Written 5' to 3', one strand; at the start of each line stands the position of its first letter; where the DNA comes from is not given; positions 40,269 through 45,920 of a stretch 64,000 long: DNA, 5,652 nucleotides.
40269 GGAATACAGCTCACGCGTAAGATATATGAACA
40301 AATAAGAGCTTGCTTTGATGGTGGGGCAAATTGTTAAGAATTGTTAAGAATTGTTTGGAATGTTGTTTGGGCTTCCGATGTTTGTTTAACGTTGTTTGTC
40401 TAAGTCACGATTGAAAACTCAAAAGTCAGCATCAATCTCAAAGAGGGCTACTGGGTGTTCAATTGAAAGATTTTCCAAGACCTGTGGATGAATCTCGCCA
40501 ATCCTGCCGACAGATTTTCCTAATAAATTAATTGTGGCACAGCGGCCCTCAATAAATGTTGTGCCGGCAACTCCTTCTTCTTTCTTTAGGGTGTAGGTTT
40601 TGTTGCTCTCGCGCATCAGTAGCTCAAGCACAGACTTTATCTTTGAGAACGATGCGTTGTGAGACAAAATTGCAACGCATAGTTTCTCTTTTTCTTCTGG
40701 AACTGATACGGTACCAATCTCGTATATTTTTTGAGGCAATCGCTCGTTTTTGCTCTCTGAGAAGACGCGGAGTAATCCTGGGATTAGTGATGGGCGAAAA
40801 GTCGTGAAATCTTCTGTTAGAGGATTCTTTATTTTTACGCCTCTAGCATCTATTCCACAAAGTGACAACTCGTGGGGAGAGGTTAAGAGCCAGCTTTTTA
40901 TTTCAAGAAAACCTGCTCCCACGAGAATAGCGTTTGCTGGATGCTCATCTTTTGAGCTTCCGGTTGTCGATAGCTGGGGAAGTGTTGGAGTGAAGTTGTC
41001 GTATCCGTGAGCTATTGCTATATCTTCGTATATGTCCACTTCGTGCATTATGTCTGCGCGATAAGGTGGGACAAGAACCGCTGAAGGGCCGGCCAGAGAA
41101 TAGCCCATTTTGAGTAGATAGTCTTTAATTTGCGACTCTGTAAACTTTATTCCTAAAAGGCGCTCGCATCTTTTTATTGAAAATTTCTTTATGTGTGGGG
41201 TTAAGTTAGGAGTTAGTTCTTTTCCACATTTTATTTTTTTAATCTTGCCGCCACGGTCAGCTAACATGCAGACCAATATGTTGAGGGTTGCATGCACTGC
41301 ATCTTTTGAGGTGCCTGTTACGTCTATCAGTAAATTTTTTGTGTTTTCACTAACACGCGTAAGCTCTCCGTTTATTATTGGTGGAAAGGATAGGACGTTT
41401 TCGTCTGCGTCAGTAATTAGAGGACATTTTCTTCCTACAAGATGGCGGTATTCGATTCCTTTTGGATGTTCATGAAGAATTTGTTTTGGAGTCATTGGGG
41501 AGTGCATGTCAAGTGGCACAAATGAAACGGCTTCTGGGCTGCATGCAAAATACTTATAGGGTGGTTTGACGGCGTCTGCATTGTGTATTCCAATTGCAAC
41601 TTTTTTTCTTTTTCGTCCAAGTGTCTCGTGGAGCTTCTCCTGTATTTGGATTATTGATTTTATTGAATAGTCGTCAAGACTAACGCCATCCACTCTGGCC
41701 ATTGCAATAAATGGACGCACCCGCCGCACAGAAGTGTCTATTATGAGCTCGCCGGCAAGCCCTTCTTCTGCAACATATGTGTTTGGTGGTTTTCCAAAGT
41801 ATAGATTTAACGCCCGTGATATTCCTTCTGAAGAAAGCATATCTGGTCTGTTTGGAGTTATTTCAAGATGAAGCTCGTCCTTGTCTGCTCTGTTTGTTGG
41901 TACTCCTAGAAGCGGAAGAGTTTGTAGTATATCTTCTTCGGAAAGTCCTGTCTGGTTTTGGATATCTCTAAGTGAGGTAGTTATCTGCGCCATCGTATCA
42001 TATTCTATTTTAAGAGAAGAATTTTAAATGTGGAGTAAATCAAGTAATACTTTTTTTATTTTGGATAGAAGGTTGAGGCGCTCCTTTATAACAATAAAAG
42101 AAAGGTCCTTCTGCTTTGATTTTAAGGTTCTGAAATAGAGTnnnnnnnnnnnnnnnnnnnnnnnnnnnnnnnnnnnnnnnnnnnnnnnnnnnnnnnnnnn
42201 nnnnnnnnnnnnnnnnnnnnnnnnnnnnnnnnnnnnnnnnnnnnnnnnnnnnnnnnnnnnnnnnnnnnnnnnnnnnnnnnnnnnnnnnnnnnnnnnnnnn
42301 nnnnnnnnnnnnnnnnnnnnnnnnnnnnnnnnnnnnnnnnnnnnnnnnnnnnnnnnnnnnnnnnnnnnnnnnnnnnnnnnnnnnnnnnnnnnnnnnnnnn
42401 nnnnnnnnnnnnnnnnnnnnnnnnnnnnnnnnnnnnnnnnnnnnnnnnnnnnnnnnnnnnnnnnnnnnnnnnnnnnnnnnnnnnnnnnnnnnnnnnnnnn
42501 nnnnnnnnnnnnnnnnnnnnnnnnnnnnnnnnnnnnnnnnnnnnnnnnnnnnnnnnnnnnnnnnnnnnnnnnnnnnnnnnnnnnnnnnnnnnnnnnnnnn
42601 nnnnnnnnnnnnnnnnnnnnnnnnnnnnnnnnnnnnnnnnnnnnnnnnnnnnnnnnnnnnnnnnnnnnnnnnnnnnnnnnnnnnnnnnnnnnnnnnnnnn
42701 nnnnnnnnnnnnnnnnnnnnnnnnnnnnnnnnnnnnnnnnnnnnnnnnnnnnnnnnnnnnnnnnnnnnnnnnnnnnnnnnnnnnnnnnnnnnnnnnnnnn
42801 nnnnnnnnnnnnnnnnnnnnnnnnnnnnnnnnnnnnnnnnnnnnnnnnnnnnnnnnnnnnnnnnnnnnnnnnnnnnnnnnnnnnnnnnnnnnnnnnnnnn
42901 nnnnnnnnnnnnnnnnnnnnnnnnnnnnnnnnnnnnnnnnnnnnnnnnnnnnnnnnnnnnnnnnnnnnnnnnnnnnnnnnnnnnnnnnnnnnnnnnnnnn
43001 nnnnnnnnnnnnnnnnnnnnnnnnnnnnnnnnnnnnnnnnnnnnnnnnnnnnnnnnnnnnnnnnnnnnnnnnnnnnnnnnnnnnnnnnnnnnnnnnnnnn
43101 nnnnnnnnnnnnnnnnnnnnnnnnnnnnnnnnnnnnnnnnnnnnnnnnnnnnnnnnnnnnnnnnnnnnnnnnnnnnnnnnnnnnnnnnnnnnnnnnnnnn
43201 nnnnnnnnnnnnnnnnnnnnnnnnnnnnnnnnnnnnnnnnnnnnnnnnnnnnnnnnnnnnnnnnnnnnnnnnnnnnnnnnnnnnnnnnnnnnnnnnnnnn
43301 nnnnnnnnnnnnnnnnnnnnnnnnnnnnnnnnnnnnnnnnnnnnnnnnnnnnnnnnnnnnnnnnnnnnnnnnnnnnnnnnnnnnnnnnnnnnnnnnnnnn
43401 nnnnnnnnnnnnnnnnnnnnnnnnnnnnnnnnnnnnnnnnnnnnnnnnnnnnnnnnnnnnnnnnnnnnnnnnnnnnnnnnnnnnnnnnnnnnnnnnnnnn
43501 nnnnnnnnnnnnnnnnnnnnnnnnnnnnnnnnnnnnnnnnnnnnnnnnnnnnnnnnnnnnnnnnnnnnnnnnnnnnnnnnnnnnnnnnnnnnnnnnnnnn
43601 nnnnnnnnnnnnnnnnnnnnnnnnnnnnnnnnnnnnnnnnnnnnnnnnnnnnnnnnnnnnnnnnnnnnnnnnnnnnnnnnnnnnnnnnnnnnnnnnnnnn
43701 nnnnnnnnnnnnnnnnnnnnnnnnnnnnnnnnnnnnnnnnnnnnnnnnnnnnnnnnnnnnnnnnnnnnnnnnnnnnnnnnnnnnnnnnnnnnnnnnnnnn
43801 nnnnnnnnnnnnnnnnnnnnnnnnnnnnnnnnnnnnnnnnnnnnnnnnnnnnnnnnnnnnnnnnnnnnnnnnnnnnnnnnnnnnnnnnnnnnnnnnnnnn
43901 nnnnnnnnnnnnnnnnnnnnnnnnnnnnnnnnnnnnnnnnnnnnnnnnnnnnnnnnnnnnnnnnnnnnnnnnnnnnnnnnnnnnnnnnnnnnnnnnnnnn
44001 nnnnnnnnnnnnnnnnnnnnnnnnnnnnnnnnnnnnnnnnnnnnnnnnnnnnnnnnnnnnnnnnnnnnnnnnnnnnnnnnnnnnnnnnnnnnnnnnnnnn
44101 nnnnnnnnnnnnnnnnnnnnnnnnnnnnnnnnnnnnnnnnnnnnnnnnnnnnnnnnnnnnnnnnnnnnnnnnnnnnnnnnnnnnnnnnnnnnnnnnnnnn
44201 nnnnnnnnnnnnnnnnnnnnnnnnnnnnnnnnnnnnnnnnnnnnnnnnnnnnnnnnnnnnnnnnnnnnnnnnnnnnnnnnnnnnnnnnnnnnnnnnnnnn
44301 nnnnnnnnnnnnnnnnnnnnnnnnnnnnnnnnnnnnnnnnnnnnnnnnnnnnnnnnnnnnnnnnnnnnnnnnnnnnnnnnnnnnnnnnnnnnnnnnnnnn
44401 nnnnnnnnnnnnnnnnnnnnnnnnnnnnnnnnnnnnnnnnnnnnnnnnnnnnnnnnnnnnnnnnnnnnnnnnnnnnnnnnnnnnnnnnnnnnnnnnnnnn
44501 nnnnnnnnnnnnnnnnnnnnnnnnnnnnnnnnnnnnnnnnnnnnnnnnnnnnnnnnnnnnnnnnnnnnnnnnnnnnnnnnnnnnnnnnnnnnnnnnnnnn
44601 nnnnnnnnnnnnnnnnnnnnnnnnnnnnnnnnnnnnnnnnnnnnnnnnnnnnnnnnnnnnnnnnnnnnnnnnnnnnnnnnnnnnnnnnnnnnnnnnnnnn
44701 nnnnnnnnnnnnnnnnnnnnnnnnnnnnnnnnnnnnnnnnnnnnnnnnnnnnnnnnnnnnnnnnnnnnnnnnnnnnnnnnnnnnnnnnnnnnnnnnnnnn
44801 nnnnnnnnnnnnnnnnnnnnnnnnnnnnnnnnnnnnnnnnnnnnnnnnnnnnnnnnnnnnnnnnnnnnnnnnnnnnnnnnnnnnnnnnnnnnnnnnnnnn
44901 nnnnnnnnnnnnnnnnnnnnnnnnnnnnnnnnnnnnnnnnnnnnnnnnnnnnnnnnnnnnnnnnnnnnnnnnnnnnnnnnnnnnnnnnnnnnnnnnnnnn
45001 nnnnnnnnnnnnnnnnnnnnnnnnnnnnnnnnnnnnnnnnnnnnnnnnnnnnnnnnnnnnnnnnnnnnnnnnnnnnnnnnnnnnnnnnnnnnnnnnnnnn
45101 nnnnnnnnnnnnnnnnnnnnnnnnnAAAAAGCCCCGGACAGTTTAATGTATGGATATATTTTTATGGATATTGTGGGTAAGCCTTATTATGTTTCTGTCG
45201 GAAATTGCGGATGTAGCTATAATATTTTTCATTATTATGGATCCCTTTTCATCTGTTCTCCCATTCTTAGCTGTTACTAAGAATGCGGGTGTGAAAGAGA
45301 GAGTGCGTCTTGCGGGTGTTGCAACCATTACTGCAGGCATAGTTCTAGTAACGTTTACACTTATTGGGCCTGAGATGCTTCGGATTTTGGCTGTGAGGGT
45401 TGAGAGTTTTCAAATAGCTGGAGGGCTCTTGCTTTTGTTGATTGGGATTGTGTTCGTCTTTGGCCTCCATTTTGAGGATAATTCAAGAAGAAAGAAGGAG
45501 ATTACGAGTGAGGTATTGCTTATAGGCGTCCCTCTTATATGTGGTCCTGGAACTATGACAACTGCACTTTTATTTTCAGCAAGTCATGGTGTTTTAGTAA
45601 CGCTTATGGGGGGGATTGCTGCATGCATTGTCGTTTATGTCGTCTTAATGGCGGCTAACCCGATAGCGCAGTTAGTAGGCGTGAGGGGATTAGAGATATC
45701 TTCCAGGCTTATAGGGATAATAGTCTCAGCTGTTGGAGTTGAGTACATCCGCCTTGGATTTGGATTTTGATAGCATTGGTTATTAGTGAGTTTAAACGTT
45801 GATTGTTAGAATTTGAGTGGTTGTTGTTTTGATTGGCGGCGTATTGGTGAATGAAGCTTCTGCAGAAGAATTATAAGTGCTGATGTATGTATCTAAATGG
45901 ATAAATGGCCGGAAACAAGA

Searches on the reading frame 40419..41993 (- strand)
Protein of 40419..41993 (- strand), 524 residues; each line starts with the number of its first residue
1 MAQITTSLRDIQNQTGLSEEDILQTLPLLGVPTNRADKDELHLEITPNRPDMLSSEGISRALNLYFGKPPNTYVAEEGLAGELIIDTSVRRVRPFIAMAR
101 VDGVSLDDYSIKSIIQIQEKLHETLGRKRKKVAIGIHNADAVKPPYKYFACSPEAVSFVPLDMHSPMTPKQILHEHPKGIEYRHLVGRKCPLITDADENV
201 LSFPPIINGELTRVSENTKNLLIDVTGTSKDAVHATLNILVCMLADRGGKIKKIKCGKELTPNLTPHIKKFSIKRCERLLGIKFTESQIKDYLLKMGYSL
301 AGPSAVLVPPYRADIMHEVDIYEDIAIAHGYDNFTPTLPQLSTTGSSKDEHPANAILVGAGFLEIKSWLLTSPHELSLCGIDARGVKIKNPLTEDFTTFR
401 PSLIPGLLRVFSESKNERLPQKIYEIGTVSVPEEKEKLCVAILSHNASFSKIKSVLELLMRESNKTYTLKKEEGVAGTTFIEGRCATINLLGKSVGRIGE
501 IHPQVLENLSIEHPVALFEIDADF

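Call 9: search_protein_families(library=pfam, max_evalue=0.001, proteins=[window:40419-41993:-])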
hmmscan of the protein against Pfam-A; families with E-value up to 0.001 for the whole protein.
window:40419-41993:- (524 aa): 4 families
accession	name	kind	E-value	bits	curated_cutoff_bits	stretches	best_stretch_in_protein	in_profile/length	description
PF17759.6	tRNA_synthFbeta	-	2.8e-36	125.4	22.4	1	337-521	4-213/214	Phenylalanyl tRNA synthetase beta chain CLM domain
PF03484.21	B5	-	3.9e-21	75.4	28.6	1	270-331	2-67/67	tRNA synthetase B5 domain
PF03483.22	B3_4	-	1.5e-06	28.4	29.3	1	110-236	34-135/174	B3/4 domain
PF18262.7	PhetRS_B1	-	4.5e-05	24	26.8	1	33-68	48-83/83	Phe-tRNA synthetase beta subunit B1 domain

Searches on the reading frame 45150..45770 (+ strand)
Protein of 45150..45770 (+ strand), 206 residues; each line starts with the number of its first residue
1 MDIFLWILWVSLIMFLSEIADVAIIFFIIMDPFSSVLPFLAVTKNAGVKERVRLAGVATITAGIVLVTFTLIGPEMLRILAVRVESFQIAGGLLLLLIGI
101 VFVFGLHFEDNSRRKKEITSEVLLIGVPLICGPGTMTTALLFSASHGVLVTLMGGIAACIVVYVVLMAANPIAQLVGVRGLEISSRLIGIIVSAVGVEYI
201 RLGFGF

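Call 80: search_protein_families(library=pfam, max_evalue=0.001, proteins=[window:45150-45770:+])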
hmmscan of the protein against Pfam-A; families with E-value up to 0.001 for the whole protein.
window:45150-45770:+ (206 aa): 1 family
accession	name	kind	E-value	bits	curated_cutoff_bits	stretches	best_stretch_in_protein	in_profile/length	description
PF01914.23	MarC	-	5.3e-29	101.5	23.9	1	17-200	2-195/203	MarC family integral membrane protein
